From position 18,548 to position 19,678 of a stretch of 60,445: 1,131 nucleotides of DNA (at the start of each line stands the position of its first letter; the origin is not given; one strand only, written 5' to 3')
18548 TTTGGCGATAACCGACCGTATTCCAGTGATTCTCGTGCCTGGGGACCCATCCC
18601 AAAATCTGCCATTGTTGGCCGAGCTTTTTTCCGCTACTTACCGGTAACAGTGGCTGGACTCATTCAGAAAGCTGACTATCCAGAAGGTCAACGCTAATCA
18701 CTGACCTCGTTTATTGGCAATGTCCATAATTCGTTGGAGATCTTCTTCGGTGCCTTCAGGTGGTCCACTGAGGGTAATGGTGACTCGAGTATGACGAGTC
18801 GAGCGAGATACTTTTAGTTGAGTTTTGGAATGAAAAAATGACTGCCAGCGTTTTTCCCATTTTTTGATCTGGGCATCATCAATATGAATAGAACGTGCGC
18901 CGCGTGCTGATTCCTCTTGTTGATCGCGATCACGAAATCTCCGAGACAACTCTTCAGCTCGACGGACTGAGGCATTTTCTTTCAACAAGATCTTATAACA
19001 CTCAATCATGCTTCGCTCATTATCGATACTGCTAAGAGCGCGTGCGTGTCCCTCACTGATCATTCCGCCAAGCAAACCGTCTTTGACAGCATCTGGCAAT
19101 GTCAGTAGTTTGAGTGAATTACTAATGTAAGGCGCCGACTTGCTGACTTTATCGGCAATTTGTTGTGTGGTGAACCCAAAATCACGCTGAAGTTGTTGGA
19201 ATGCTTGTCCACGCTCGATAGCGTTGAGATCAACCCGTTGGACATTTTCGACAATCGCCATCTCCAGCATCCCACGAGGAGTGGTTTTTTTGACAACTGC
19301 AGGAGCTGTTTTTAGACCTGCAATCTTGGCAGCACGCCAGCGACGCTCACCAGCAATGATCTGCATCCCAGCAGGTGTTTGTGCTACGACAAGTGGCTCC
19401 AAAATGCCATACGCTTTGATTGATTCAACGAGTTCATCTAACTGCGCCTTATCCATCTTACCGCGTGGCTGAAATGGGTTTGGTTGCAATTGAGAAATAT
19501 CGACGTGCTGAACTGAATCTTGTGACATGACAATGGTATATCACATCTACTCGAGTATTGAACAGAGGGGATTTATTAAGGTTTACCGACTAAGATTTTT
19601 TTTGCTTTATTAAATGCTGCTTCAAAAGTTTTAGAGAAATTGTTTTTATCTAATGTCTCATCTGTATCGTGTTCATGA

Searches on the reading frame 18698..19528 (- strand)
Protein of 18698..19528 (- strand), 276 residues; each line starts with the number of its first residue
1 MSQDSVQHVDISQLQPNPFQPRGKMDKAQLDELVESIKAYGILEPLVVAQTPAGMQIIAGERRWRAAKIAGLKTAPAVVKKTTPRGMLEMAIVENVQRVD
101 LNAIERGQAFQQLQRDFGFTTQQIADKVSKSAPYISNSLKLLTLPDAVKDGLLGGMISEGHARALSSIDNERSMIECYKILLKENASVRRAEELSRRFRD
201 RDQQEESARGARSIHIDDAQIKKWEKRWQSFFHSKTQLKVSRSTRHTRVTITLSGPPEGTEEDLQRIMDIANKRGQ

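Call 18: search_protein_families(library=pfam, proteins=[window:18698-19528:-], max_evalue=0.0001)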
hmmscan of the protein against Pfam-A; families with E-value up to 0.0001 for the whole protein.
window:18698-19528:- (276 aa): 2 families
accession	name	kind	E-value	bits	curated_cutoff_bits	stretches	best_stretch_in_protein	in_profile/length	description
PF02195.25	ParB_N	-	8.8e-31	106.3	26.3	1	5-97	2-95/95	ParB N-terminal domain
PF17762.8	HTH_ParB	-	6e-27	94.2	22.6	1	100-198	2-100/102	ParB HTH domain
